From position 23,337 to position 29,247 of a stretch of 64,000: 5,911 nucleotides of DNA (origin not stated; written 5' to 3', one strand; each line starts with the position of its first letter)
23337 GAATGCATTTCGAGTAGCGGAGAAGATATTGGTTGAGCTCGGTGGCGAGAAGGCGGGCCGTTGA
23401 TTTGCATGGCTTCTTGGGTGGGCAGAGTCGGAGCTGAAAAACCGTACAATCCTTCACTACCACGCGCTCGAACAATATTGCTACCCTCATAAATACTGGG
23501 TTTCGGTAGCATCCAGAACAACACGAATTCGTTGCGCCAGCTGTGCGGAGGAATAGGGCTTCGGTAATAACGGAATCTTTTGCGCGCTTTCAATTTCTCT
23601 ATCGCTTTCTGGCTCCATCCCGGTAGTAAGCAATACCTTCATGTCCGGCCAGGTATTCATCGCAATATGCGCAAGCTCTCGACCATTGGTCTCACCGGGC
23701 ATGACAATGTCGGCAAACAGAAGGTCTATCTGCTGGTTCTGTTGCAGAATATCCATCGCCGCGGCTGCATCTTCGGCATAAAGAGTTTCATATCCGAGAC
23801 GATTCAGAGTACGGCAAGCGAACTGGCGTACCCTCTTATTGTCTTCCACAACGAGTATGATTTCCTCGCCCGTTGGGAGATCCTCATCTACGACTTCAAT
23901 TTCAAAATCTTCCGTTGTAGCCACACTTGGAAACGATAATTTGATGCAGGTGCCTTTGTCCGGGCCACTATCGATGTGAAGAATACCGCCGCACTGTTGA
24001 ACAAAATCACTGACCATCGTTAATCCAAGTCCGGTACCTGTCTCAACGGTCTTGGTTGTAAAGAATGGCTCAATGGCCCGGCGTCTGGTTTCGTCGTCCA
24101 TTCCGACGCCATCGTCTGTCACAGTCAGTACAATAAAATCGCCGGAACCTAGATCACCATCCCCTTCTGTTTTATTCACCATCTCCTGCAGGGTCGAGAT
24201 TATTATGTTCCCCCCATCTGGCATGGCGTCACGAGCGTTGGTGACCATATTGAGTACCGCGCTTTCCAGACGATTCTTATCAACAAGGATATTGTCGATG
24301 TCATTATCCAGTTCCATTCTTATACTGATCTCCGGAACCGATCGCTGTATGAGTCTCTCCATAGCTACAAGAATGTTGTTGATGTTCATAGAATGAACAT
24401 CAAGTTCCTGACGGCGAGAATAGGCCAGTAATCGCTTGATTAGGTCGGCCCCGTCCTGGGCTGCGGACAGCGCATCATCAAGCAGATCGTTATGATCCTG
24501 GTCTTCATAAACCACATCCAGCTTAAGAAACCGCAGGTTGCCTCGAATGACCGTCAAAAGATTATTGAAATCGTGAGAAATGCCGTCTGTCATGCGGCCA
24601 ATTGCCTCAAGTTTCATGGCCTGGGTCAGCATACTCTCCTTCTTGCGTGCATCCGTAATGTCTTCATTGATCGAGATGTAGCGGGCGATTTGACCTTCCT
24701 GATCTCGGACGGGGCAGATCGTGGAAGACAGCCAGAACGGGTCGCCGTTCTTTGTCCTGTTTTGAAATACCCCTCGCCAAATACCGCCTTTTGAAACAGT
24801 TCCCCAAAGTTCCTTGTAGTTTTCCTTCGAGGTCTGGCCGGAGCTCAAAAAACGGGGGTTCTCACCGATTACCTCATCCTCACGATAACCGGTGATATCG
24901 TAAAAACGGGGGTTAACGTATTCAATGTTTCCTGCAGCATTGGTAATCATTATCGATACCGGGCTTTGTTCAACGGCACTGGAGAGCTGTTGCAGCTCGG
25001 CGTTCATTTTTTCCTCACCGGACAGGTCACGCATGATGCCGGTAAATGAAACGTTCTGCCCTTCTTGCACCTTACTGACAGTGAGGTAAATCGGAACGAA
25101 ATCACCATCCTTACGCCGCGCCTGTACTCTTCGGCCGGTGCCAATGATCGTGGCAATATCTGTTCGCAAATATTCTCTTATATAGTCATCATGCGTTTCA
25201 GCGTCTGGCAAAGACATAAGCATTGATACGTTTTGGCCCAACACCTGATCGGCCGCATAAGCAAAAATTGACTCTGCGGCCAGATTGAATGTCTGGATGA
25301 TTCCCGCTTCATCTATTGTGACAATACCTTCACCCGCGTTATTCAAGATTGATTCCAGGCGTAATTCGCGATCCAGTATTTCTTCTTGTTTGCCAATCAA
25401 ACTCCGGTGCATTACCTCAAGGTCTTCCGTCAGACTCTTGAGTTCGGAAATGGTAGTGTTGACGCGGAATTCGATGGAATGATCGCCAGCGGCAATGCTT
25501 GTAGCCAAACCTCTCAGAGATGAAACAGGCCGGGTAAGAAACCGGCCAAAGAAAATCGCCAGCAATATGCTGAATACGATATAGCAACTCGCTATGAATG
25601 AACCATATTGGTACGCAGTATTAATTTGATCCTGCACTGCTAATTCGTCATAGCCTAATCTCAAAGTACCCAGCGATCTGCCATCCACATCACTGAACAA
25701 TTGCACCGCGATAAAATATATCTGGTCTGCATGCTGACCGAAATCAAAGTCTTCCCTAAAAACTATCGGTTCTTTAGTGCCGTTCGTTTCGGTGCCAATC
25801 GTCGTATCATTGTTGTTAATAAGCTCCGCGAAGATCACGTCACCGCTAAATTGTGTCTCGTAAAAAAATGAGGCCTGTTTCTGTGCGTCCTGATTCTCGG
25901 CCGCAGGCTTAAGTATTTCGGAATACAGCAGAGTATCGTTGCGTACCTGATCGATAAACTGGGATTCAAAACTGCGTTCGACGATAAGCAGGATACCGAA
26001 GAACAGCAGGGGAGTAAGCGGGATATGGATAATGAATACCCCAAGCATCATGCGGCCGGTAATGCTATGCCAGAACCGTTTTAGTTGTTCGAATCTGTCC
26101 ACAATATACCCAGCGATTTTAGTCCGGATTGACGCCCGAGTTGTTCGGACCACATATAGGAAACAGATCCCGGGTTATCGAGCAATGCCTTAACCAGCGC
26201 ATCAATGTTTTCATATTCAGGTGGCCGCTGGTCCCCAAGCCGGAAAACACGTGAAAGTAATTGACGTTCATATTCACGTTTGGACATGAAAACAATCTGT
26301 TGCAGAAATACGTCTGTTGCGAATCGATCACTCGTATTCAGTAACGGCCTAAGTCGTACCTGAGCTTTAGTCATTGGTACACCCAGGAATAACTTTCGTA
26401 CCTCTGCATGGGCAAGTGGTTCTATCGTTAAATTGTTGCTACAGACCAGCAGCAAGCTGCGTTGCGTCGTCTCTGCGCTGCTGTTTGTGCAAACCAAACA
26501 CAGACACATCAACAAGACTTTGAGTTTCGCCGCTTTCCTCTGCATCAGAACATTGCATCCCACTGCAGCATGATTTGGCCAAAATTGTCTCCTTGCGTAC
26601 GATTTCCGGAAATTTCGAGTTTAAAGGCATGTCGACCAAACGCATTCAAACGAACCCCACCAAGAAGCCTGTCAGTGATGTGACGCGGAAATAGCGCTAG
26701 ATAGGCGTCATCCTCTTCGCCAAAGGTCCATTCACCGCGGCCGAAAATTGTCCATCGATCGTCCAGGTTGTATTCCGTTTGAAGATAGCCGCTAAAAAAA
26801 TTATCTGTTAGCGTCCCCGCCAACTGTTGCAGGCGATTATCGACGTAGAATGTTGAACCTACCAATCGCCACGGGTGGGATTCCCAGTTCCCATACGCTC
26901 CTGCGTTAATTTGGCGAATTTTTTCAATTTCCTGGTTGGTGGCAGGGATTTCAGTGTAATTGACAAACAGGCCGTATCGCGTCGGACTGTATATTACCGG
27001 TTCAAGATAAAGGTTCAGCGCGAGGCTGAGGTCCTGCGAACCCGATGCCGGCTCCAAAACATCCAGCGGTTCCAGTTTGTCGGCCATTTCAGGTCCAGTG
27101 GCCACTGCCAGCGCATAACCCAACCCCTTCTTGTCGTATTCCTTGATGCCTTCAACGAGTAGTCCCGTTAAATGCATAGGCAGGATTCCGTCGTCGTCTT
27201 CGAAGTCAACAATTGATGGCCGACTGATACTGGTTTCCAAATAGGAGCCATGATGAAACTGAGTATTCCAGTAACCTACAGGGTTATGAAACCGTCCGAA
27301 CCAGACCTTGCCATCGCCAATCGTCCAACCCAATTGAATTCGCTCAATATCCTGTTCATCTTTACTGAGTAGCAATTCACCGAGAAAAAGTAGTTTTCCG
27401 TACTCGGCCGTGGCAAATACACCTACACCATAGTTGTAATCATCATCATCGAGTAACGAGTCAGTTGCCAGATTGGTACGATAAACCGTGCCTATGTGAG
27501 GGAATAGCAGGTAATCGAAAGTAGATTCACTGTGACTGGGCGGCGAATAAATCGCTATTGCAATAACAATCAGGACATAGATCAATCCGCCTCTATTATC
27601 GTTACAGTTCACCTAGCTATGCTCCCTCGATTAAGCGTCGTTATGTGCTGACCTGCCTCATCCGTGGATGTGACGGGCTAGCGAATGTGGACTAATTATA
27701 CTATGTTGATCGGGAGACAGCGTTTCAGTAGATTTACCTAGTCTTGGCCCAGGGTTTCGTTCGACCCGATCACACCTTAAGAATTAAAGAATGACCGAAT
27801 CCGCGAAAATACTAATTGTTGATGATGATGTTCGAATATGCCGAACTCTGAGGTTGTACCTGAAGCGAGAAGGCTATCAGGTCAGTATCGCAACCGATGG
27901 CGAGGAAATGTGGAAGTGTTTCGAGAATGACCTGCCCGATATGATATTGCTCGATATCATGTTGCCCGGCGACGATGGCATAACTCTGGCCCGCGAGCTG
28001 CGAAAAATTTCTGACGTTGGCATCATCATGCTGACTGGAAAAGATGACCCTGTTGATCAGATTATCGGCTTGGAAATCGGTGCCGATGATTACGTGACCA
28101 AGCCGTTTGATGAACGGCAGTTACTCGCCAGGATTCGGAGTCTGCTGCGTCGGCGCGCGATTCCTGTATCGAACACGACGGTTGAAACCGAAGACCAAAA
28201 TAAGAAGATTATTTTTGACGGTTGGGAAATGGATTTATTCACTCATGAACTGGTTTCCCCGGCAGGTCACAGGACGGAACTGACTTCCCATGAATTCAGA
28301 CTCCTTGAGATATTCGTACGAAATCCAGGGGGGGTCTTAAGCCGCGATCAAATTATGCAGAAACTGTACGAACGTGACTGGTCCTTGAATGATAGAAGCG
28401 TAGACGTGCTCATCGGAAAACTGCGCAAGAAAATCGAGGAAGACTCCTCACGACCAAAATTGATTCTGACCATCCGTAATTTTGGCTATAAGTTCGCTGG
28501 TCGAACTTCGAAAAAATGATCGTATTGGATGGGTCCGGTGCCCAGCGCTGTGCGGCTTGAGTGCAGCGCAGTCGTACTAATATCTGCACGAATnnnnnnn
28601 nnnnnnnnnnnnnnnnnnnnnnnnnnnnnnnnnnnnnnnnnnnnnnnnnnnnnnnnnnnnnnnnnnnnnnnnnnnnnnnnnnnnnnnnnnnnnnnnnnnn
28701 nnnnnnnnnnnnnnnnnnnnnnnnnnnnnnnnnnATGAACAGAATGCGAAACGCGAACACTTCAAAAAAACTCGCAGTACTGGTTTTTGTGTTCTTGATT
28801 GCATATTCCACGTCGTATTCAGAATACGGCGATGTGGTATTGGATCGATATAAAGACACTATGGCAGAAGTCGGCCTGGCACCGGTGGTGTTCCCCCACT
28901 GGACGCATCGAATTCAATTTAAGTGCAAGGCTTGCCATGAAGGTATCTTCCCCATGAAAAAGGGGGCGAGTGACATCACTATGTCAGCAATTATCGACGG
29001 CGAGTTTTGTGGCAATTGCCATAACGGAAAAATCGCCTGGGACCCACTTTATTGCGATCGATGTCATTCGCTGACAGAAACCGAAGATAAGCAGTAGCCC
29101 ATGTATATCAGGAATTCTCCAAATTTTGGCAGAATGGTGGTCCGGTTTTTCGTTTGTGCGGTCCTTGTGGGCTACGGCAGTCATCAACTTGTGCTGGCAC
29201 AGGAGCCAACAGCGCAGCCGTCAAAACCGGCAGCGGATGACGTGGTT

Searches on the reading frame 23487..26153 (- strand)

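Call 72: search_protein_families(library=pfam, proteins=[window:23487-26153:-], max_evalue=1)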
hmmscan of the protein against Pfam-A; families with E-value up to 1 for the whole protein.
window:23487-26153:- (888 aa): 15 families
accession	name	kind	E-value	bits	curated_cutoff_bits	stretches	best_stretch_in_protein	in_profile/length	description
PF13426.13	PAS_9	-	5e-31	107.5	27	2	398-501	1-103/103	PAS domain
PF00989.32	PAS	-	1.2e-30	106.3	22.6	2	265-376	2-112/113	PAS fold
PF02518.31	HATPase_c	-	4.1e-19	69.5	26.4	1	625-743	2-109/111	Histidine kinase-, DNA gyrase B-, and HSP90-like ATPase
PF08448.16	PAS_4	-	1e-17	64.8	23.1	2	394-503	1-109/110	PAS fold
PF08447.18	PAS_3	-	1.2e-14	54.8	25.6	1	411-496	2-89/89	PAS fold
PF13188.13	PAS_8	-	2.5e-14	53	21.8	2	389-431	2-41/65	PAS domain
PF00072.30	Response_reg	-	1.6e-12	48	30.2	1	766-877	1-111/111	Response regulator receiver domain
PF00512.31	HisKA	-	2.7e-09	37.4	26.9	1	519-583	3-65/66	His Kinase A (phospho-acceptor) domain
PF24820.1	Diguanyl_cycl_sensor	-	5.1e-06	26.8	28.1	1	274-376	6-109/109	Diguanylate cyclase-like sensor domain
PF00672.30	HAMP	-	0.00052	20.7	25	1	201-252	1-51/53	HAMP domain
PF13581.12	HATPase_c_2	-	0.011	16.2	27.4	1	632-740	39-126/127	Histidine kinase-like ATPase domain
PF13578.12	Methyltransf_24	-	0.015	16.6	26.3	0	600-652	51-102/105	Methyltransferase domain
PF13589.12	HATPase_c_3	-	0.063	13.7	25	1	629-695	3-55/137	Histidine kinase-, DNA gyrase B-, and HSP90-like ATPase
PF21370.4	PAS_GdpP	-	0.066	14.1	27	1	392-432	7-45/90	Cyclic-di-AMP phosphodiesterase GdpP-like, PAS domain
PF14501.12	HATPase_c_5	-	0.53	10.7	22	0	689-729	53-90/102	GHKL domain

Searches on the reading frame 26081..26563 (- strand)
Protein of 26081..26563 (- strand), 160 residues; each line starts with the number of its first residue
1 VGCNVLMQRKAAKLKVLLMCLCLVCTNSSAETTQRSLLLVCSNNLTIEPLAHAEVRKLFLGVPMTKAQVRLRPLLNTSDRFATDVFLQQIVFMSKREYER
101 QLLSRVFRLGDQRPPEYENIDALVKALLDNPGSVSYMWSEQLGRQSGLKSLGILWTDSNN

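Call 72: search_protein_families(library=pfam, proteins=[window:26081-26563:-], max_evalue=1)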
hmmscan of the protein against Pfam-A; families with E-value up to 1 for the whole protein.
window:26081-26563:- (160 aa): 1 family
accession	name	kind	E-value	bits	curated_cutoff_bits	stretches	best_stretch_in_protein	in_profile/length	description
PF24156.1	DUF7407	-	0.15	12.8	28.2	1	27-84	19-70/74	Domain of unknown function (DUF7407)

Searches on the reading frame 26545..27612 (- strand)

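Call 72: search_protein_families(library=pfam, proteins=[window:26545-27612:-], max_evalue=1)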
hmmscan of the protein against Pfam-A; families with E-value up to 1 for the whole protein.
window:26545-27612:- (355 aa): 1 family
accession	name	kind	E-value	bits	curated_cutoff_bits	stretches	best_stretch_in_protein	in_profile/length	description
PF04338.18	DUF481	-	0.076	13.5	21.1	1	242-296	24-75/210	Protein of unknown function, DUF481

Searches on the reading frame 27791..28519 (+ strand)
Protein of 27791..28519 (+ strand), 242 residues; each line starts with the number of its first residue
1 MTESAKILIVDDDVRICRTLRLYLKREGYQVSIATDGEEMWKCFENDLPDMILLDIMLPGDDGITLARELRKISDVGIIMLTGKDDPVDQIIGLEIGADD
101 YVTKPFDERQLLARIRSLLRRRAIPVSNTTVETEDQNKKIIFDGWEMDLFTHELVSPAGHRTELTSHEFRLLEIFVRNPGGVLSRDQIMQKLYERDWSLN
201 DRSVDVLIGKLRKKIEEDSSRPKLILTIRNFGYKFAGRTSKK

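Call 72: search_protein_families(library=pfam, proteins=[window:27791-28519:+], max_evalue=1)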
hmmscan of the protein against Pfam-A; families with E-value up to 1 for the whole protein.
window:27791-28519:+ (242 aa): 4 families
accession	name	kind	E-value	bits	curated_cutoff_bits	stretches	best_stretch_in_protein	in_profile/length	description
PF00072.30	Response_reg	-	9.3e-30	103.5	30.2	1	7-116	1-111/111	Response regulator receiver domain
PF00486.34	Trans_reg_C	-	1.4e-24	86.4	26.2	1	160-235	2-77/77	Transcriptional regulatory protein, C terminal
PF23198.2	PDE8A_N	-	0.088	13.2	29.6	1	12-73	18-80/147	PDE8A-like, N-terminal domain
PF20720.3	nSTAND3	-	0.21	11.7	27.2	0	16-55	33-72/155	Novel STAND NTPase 3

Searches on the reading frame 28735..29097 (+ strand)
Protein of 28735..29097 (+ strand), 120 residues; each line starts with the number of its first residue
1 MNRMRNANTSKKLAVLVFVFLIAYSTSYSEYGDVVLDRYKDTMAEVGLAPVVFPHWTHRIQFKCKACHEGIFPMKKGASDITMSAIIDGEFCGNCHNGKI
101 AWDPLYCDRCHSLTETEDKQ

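Call 72: search_protein_families(library=pfam, proteins=[window:28735-29097:+], max_evalue=1)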
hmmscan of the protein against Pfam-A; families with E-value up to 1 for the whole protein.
window:28735-29097:+ (120 aa): 6 families
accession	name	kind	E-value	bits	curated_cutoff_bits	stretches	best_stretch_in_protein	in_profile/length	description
PF14522.11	Cytochrome_C7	-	1.4e-15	57.3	24.8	1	51-112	1-67/67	Cytochrome c7 and related cytochrome c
PF02085.21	Cytochrom_CIII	-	0.0001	23.1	22.9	1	47-97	17-54/101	Class III cytochrome C family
PF14537.11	Cytochrom_c3_2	-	0.0011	19.9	25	2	62-112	27-79/79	Cytochrome c3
PF11781.13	Zn_ribbon_RRN7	-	0.44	10.7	27.1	1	106-114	23-31/32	Zinc-finger of RNA-polymerase I-specific TFIIB, Rrn7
PF22113.1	Mtrc-MtrF_II-IV_dom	-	0.61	10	30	0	63-98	122-165/176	Outer membrane cytochrome MtrC/MtrF-like, domains II/IV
PF01599.25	Ribosomal_S27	-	0.87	10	22.3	0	80-96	26-42/44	Ribosomal protein S27a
